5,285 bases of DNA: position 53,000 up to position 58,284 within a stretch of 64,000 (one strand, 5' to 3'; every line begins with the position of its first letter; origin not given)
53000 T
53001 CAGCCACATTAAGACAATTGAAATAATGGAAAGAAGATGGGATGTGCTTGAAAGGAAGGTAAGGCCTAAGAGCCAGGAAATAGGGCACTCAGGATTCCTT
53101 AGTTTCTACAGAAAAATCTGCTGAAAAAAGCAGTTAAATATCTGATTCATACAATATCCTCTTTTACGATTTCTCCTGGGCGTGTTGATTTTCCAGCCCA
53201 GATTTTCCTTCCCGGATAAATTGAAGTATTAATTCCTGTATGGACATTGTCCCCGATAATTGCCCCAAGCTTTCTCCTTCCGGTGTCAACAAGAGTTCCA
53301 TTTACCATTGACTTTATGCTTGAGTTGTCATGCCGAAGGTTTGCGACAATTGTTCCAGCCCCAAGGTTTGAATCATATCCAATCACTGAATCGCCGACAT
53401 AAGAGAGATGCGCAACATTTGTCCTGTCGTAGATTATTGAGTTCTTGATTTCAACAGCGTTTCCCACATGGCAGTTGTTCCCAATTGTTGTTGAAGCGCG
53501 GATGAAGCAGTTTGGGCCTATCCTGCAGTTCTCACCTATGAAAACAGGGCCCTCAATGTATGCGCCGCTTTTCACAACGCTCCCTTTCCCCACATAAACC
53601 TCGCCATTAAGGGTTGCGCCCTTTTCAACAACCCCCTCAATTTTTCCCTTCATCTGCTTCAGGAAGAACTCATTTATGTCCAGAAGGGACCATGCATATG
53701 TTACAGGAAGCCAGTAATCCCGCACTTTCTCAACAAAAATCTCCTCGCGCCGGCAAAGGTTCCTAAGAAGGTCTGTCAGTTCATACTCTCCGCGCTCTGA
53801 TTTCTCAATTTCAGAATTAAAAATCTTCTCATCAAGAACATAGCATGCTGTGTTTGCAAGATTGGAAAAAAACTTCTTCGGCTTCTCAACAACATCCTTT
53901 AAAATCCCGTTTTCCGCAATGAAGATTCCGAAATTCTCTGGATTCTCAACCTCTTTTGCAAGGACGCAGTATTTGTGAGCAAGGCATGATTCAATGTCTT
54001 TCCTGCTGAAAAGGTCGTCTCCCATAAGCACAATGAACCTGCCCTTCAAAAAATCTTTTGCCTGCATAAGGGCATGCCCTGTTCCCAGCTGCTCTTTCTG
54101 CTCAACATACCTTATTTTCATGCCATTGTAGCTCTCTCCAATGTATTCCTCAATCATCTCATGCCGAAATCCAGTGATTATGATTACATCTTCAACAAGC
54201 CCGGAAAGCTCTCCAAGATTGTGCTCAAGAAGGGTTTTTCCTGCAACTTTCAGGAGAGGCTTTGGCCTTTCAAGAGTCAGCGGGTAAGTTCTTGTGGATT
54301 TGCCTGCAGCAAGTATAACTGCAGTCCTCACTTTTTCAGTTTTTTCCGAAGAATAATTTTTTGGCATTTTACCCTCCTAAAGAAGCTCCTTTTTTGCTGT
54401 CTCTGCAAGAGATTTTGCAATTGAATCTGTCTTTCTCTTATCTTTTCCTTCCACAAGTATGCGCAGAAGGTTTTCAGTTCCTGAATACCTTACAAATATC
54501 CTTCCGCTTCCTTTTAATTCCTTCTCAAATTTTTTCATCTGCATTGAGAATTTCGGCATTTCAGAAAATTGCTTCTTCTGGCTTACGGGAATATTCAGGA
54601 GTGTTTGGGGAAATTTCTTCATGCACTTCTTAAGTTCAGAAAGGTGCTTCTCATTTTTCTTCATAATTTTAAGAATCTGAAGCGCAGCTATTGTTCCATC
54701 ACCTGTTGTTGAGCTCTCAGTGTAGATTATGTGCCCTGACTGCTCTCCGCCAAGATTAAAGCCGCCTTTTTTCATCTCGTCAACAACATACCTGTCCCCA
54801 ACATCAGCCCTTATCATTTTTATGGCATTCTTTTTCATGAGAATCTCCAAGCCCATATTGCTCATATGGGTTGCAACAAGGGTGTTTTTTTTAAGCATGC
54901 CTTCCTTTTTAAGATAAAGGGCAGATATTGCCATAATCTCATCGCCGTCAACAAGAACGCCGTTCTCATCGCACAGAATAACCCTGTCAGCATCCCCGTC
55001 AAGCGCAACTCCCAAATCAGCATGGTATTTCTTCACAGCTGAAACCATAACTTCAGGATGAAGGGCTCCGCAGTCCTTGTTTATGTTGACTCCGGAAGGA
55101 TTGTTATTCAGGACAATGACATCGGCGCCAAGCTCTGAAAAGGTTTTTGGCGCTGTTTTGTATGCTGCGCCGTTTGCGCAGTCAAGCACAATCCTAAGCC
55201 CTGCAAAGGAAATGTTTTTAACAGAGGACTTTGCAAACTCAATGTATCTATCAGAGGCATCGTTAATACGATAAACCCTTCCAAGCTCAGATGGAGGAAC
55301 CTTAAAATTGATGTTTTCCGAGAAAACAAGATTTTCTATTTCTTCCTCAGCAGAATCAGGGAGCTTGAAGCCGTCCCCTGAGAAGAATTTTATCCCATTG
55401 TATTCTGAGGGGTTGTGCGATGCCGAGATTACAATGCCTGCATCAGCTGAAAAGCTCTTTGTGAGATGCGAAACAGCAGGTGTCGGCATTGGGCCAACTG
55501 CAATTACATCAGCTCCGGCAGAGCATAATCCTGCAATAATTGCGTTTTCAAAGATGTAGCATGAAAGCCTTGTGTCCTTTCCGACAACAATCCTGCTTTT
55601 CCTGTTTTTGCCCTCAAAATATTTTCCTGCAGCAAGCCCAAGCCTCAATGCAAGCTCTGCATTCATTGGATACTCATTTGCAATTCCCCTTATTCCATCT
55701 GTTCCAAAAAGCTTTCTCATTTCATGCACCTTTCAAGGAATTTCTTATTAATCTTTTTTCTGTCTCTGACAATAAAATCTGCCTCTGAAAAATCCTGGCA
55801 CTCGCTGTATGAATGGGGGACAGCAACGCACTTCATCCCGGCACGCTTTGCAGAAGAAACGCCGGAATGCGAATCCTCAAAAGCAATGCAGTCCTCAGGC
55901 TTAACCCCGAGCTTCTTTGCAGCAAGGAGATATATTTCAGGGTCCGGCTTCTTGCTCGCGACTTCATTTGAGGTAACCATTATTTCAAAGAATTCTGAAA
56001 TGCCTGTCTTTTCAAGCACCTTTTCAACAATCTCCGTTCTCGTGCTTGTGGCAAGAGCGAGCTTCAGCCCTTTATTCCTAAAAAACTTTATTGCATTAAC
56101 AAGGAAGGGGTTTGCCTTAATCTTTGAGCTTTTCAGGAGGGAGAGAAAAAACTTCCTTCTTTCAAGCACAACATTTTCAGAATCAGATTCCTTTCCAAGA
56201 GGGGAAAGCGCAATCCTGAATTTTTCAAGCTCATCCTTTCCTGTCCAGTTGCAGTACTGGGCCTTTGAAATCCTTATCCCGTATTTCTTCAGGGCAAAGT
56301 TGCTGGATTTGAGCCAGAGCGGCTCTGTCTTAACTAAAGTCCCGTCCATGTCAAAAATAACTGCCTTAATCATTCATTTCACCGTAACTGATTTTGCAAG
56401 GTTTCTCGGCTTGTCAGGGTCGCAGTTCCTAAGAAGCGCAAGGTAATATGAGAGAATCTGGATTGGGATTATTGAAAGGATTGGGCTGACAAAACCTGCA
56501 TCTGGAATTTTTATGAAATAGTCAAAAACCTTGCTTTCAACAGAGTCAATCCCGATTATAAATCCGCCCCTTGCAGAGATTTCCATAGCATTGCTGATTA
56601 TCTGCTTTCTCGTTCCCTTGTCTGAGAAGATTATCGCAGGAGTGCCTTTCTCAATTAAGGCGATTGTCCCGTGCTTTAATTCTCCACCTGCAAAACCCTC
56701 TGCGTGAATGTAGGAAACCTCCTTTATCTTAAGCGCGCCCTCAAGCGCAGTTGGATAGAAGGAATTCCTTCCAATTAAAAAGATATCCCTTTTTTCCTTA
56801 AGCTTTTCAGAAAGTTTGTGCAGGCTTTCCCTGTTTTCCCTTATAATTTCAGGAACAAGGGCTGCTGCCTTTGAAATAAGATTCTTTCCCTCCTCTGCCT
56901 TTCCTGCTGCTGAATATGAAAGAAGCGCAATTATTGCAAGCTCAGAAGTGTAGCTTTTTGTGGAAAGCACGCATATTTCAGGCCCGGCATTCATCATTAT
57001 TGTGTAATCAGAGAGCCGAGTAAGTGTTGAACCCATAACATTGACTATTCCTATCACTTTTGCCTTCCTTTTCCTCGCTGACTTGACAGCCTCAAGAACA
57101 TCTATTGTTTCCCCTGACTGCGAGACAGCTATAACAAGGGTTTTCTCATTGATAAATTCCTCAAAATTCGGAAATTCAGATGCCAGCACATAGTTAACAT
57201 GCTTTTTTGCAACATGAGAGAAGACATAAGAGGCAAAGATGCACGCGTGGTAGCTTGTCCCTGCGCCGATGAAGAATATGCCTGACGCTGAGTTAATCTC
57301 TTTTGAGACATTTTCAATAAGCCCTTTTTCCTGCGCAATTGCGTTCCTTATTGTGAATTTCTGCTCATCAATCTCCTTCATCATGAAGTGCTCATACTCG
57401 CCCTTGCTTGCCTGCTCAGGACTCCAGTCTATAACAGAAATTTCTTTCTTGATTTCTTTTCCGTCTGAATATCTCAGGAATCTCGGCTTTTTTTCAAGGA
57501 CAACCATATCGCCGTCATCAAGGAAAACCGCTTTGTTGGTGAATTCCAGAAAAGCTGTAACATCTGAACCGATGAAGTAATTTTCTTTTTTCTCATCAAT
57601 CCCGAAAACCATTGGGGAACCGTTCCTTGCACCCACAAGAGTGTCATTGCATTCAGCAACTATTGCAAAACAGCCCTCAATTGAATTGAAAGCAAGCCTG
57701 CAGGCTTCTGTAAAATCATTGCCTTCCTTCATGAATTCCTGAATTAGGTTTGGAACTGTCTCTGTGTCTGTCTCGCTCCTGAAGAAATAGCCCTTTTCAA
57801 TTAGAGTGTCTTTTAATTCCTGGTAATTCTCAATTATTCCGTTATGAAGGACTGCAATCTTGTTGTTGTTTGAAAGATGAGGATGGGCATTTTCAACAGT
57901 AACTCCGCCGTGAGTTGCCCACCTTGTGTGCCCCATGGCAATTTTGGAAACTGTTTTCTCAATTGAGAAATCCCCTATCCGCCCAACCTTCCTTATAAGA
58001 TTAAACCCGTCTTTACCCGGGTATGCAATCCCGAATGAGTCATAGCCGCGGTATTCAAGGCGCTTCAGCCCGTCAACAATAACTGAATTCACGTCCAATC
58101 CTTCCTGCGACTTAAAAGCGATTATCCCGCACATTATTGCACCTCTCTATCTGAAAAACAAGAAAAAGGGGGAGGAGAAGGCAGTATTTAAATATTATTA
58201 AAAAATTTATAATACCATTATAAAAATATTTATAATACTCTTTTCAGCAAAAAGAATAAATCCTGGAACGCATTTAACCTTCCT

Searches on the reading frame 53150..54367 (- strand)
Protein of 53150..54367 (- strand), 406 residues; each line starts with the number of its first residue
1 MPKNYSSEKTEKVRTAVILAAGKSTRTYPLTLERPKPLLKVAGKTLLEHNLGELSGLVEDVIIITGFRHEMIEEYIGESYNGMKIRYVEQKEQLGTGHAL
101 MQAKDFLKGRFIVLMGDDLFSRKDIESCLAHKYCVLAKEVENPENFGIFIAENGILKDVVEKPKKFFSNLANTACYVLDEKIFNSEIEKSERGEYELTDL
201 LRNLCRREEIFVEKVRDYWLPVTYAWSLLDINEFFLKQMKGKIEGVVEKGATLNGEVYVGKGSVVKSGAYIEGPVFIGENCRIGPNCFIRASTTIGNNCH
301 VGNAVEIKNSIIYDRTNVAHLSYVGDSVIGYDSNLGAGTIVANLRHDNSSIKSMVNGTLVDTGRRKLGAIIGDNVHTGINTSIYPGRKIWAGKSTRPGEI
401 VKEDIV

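Call 63: search_protein_families(library=pfam, proteins=[window:53150-54367:-], max_evalue=0.00001)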
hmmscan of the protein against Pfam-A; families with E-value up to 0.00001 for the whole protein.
window:53150-54367:- (406 aa): 5 families
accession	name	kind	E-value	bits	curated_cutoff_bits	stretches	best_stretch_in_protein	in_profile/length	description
PF00483.29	NTP_transferase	-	1.2e-34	120.4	21.2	1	16-237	2-244/245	Nucleotidyl transferase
PF25084.1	LbH_EIF2B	-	1.6e-14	54.3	54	1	255-342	2-88/105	EIF2B subunit epsilon LbH domain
PF00132.30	Hexapep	-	1.6e-14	53.3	27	1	275-308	2-35/36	Bacterial transferase hexapeptide (six repeats)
PF12804.13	NTP_transf_3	-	3.3e-11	44.1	27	1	16-122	1-100/160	MobA-like NTP transferase domain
PF14602.12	Hexapep_2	-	1.2e-07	31.8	27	1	274-303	1-28/34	Hexapeptide repeat of succinyl-transferase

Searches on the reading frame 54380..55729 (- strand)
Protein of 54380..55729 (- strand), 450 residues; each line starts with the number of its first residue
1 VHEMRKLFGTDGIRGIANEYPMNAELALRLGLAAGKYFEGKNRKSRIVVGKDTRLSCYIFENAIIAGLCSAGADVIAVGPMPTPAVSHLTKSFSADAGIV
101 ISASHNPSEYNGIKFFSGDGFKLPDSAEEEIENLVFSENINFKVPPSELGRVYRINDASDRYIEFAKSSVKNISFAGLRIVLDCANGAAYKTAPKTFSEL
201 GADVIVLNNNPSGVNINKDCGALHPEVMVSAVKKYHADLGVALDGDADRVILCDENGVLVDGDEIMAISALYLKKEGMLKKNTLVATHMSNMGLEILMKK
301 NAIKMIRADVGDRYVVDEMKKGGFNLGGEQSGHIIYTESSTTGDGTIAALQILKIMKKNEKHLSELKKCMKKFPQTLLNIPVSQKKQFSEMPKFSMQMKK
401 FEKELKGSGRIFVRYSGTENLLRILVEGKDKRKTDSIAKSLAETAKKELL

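Call 63: search_protein_families(library=pfam, proteins=[window:54380-55729:-], max_evalue=0.00001)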
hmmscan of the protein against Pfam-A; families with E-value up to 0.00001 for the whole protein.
window:54380-55729:- (450 aa): 4 families
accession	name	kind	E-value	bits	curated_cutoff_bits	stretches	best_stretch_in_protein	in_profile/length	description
PF02878.22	PGM_PMM_I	-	9.4e-49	165.1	22.5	1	5-138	1-134/138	Phosphoglucomutase/phosphomannomutase, alpha/beta/alpha domain I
PF02880.22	PGM_PMM_III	-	3.9e-36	124.1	20.7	1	261-373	1-115/115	Phosphoglucomutase/phosphomannomutase, alpha/beta/alpha domain III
PF02879.22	PGM_PMM_II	-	5.2e-18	65.9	29.3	1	161-257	2-103/103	Phosphoglucomutase/phosphomannomutase, alpha/beta/alpha domain II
PF00408.26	PGM_PMM_IV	-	1e-13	51.5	23.1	1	377-443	1-67/68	Phosphoglucomutase/phosphomannomutase, C-terminal domain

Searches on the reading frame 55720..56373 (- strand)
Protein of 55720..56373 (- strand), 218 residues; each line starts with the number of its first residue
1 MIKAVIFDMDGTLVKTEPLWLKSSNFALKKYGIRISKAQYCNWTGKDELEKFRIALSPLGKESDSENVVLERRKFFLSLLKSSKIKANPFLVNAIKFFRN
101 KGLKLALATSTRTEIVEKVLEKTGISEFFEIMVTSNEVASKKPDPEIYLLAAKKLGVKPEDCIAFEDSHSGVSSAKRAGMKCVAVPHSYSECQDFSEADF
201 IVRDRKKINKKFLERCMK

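Call 63: search_protein_families(library=pfam, proteins=[window:55720-56373:-], max_evalue=0.00001)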
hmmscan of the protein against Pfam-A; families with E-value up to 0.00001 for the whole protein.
window:55720-56373:- (218 aa): 2 families
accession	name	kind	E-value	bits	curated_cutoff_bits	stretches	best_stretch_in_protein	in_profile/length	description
PF13419.12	HAD_2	-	1.4e-34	120.2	23.8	1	5-185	1-178/178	Haloacid dehalogenase-like hydrolase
PF00702.32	Hydrolase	-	6.6e-30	105.4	26.4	1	2-179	1-191/191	haloacid dehalogenase-like hydrolase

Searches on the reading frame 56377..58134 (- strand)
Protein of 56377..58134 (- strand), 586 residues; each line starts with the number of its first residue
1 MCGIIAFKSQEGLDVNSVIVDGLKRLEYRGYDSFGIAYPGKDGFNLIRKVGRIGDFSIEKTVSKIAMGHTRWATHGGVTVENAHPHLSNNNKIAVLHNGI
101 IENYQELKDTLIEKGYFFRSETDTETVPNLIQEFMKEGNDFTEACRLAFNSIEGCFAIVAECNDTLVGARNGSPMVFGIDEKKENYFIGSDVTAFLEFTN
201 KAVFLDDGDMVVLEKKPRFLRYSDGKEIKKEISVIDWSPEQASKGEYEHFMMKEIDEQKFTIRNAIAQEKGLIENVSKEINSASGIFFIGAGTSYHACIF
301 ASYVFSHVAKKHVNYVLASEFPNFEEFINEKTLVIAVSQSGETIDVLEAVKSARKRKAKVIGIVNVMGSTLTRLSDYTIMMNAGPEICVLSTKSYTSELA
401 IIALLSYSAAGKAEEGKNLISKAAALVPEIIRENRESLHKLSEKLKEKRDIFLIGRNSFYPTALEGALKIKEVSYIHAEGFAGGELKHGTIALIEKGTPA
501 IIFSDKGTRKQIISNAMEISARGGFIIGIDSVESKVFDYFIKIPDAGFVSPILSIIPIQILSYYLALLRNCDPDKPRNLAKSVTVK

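Call 63: search_protein_families(library=pfam, proteins=[window:56377-58134:-], max_evalue=0.00001)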
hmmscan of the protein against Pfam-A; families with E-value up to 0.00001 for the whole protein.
window:56377-58134:- (586 aa): 3 families
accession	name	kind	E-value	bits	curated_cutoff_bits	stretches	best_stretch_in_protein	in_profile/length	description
PF01380.27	SIS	-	4.8e-47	159.5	25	2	280-405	2-128/131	SIS domain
PF13522.11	GATase_6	-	3.6e-15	56.6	27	1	63-180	10-121/130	Glutamine amidotransferase domain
PF13537.11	GATase_7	-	1.8e-13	51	25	1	81-196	11-122/123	Glutamine amidotransferase domain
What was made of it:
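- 56374..58134 (-): GlmS gene, conserved divergent 5' neighbour of Endo_dU. Pfam SIS and GATase (call 63).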
